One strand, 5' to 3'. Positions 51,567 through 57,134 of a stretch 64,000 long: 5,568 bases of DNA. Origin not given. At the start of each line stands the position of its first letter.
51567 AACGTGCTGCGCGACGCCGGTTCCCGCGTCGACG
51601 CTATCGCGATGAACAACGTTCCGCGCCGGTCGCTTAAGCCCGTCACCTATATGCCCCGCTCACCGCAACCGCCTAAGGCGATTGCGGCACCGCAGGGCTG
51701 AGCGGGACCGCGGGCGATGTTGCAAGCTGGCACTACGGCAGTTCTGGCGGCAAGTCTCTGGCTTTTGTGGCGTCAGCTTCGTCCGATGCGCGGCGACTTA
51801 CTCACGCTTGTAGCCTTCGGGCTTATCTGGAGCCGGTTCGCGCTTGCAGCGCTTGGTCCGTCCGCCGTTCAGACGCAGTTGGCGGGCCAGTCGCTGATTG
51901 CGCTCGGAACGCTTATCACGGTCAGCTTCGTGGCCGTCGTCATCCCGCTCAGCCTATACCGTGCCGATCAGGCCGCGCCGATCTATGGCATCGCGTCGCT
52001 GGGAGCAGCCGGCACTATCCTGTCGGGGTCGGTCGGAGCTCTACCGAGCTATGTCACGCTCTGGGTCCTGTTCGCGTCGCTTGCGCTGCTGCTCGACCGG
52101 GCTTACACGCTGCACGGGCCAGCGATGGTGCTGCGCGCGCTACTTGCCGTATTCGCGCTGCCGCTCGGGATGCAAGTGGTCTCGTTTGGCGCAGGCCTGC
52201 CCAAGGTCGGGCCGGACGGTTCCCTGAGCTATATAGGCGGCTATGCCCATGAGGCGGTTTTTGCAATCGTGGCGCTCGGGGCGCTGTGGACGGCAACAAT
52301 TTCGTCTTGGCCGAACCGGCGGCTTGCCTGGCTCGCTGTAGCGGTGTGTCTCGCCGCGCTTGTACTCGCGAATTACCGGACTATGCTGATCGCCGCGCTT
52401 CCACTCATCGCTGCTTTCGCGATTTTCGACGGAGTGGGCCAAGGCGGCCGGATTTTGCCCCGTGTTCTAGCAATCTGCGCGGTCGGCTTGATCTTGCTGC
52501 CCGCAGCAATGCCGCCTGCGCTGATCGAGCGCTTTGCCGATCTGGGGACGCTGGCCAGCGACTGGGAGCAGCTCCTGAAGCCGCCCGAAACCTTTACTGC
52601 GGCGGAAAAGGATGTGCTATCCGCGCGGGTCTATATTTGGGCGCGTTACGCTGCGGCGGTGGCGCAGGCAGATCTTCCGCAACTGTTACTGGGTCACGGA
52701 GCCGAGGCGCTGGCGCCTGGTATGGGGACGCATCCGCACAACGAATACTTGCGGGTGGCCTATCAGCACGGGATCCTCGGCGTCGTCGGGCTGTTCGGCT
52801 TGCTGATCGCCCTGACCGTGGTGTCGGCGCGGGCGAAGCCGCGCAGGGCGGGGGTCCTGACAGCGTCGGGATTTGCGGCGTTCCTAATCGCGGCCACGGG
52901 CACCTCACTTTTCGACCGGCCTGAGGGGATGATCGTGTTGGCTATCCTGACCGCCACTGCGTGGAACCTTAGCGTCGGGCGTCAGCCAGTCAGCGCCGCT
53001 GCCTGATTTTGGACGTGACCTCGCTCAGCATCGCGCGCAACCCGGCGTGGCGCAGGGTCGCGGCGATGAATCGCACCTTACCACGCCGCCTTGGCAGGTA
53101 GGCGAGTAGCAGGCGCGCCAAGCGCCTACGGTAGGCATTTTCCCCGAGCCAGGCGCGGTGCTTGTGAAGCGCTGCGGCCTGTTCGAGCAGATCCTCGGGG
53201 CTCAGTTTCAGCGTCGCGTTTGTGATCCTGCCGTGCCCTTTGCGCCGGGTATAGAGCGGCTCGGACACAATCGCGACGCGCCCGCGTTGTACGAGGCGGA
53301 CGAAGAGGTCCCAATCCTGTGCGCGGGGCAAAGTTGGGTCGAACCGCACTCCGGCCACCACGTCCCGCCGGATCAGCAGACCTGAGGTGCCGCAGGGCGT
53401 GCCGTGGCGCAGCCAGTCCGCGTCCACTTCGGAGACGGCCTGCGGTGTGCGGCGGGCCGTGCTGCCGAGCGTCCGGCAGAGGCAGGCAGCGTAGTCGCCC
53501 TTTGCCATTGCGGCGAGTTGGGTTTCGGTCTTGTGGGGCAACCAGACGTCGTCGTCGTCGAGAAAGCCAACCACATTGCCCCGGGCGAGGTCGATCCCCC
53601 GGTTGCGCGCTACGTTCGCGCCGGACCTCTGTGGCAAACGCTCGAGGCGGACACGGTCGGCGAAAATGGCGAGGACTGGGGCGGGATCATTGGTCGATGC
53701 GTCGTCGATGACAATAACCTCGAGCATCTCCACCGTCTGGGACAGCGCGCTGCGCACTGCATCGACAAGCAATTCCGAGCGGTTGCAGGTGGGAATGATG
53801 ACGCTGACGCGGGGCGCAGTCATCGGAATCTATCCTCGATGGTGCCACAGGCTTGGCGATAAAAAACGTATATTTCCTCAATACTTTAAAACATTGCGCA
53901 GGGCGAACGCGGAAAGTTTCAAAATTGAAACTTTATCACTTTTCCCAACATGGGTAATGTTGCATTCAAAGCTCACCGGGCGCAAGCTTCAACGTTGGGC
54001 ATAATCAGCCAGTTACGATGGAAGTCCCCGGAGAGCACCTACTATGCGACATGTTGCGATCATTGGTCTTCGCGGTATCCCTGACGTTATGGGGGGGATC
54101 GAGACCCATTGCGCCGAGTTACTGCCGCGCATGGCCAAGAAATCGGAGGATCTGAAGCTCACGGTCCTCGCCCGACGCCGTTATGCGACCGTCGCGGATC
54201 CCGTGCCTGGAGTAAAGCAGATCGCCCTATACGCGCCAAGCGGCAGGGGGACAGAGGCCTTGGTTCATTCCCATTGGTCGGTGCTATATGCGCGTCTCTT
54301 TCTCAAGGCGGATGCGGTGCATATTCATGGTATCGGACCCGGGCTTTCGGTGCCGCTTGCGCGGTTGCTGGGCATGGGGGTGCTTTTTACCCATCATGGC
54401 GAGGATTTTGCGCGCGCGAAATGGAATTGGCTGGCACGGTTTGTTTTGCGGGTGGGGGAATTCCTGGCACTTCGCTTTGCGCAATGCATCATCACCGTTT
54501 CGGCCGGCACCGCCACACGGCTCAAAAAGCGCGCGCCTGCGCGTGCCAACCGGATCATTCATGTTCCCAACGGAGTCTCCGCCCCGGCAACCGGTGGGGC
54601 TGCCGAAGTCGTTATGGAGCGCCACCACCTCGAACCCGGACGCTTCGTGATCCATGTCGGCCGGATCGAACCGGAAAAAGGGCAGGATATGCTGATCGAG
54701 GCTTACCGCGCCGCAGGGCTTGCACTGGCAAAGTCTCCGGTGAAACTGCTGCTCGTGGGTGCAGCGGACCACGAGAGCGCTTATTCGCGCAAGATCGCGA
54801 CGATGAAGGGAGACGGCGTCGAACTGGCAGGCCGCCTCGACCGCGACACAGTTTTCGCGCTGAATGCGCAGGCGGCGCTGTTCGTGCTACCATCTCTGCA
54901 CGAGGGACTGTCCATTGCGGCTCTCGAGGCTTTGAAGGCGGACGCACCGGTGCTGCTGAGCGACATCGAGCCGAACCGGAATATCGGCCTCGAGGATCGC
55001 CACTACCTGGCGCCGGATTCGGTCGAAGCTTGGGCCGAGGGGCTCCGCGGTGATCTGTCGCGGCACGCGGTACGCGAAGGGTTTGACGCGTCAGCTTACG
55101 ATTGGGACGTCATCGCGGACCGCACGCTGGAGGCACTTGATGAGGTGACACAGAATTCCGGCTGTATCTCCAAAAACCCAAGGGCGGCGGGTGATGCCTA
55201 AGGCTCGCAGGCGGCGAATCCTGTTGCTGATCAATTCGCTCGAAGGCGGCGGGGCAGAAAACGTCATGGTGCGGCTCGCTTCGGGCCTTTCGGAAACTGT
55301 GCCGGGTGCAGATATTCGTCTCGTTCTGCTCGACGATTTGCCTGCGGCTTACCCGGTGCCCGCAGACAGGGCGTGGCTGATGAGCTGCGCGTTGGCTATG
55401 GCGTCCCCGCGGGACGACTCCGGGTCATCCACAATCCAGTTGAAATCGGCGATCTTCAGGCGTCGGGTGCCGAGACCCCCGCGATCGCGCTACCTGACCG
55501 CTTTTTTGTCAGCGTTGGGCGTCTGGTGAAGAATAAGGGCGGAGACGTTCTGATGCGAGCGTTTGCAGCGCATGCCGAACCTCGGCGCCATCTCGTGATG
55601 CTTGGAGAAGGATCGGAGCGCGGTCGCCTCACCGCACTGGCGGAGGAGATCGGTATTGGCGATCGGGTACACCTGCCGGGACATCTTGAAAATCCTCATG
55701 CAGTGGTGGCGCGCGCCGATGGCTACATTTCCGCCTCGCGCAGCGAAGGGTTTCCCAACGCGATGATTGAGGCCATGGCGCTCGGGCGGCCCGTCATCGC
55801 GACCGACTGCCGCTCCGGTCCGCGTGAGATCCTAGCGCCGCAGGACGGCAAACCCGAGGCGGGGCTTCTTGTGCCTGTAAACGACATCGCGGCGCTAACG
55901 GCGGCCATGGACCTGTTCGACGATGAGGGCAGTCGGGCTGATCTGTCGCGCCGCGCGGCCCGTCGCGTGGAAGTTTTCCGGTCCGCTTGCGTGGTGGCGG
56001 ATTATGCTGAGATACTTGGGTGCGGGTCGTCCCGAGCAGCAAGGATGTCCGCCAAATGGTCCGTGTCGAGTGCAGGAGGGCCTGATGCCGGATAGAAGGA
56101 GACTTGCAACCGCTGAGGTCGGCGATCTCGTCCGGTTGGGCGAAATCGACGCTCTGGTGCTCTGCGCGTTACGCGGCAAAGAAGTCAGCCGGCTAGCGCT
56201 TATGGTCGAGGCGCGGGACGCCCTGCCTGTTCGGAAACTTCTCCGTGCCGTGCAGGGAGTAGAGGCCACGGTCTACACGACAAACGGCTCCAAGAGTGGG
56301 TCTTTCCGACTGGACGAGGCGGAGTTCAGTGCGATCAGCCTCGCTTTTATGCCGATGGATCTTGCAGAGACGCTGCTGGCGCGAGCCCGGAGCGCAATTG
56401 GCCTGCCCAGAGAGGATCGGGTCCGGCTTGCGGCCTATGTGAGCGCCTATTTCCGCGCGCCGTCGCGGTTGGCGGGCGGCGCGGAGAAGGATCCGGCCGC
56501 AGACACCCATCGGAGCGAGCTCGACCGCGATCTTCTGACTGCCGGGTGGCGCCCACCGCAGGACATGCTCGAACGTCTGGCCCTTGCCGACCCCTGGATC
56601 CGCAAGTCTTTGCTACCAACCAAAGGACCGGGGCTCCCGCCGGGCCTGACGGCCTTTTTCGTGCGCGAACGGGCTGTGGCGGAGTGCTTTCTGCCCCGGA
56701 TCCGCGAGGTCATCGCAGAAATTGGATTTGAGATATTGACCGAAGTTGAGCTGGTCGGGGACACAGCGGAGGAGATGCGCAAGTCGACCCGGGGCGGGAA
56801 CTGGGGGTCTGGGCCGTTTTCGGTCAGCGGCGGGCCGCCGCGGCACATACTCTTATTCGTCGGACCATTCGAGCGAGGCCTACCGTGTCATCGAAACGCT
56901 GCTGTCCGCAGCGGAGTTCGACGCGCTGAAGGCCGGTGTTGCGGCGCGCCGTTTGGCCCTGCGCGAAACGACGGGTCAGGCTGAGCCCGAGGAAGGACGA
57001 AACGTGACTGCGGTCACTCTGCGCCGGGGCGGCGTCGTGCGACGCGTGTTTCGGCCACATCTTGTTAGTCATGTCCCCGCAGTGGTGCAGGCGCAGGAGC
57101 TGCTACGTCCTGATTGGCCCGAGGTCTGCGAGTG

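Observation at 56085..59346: Two convergent, paralogous NTase-like + kinase-like modules embedded in the polysaccharide island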

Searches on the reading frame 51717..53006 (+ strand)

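Call 72: search_protein_families(library=pfam, proteins=[window:51717-53006:+], max_evalue=0.001)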
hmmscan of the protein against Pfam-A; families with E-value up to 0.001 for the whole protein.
window:51717-53006:+ (429 aa): 1 family
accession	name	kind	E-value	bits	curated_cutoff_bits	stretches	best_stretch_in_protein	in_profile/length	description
PF04932.20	Wzy_C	-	1e-08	35.5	31.7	1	206-359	1-148/149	O-Antigen ligase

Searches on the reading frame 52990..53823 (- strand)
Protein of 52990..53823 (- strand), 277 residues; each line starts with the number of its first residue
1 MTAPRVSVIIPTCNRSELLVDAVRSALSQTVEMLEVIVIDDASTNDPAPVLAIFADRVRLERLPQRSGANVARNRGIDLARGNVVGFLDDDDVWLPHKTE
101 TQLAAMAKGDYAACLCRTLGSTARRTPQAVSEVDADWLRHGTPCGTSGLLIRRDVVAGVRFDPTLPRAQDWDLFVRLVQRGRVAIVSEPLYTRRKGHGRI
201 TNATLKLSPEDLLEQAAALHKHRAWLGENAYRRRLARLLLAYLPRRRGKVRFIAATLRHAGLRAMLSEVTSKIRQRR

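Call 72: search_protein_families(library=pfam, proteins=[window:52990-53823:-], max_evalue=0.001)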
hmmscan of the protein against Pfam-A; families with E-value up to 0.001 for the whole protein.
window:52990-53823:- (277 aa): 3 families
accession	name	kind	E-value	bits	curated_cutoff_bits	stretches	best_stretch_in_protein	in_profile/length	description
PF00535.33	Glycos_transf_2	-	6.7e-28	98.2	23.3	1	7-124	1-122/168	Glycosyl transferase family 2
PF10111.15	Glyco_tranf_2_2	-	2.3e-13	50.7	27.3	1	7-104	1-104/276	Glycosyltransferase like family 2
PF13641.12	Glyco_tranf_2_3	-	5.1e-12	46.7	27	1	4-192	1-210/230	Glycosyltransferase like family 2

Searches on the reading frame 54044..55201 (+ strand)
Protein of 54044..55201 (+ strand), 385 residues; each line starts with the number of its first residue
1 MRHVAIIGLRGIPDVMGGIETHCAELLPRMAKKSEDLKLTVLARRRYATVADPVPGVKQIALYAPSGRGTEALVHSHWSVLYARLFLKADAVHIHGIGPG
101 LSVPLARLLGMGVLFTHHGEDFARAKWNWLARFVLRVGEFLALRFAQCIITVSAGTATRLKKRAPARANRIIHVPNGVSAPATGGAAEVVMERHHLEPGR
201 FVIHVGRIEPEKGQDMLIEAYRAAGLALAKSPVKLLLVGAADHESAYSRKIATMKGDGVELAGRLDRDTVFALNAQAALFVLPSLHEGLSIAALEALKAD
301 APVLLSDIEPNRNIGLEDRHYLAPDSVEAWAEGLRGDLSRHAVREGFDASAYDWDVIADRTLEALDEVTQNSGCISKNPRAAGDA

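Call 72: search_protein_families(library=pfam, proteins=[window:54044-55201:+], max_evalue=0.001)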
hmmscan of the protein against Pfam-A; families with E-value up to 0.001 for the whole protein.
window:54044-55201:+ (385 aa): 6 families
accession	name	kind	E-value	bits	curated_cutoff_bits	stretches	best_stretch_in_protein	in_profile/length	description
PF13692.12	Glyco_trans_1_4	-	5.3e-20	72.6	27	1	202-334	4-136/142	Glycosyl transferases group 1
PF00534.26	Glycos_transf_1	-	3.2e-19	69.5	26.4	1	197-336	13-154/172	Glycosyl transferases group 1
PF13439.12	Glyco_transf_4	-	8.1e-18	65.4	28.5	1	16-178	1-166/170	Glycosyltransferase Family 4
PF13579.12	Glyco_trans_4_4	-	2.6e-12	47.8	29.7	1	17-177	1-158/158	Glycosyl transferase 4-like domain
PF20706.3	GT4-conflict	-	1.4e-11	44.5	26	1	199-307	197-312/385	Family 4 Glycosyltransferase in conflict systems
PF09314.17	DUF1972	-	6.9e-06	26.2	25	0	1-43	1-41/186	Domain of unknown function (DUF1972)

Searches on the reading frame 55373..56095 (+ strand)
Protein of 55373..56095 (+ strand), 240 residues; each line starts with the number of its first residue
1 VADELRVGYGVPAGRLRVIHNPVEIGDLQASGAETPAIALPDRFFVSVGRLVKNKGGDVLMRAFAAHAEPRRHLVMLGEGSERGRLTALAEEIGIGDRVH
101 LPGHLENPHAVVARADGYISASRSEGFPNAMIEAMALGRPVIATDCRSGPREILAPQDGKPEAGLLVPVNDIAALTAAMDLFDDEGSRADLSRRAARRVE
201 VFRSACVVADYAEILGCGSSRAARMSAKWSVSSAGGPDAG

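Call 72: search_protein_families(library=pfam, proteins=[window:55373-56095:+], max_evalue=0.001)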
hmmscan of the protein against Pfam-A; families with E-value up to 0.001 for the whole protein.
window:55373-56095:+ (240 aa): 3 families
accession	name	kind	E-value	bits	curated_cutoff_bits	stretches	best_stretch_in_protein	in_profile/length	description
PF00534.26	Glycos_transf_1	-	3.3e-31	108.6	26.4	1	39-197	12-171/172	Glycosyl transferases group 1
PF13692.12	Glyco_trans_1_4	-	5.2e-29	101.8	27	1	45-179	4-136/142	Glycosyl transferases group 1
PF20706.3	GT4-conflict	-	0.00012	21.7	26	1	45-168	200-335/385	Family 4 Glycosyltransferase in conflict systems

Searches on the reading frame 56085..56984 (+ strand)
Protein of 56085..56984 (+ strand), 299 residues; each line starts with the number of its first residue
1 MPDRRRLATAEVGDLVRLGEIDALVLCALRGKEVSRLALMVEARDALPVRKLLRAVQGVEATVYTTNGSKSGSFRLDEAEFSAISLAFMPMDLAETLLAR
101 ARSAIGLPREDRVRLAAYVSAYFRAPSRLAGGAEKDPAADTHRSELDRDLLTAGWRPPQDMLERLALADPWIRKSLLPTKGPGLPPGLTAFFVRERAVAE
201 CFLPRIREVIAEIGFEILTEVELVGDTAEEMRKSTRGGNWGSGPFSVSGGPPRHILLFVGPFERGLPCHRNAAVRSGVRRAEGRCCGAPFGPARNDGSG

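Call 3: search_protein_families(library=pfam, proteins=[window:56085-56984:+], max_evalue=1)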
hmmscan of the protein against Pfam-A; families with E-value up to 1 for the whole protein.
window:56085-56984:+ (299 aa): 0 families

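Call 4: search_protein_families(library=ncbifam, proteins=[window:56085-56984:+], max_evalue=1)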
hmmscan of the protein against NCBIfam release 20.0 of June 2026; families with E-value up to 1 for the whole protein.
window:56085-56984:+ (299 aa): 0 families
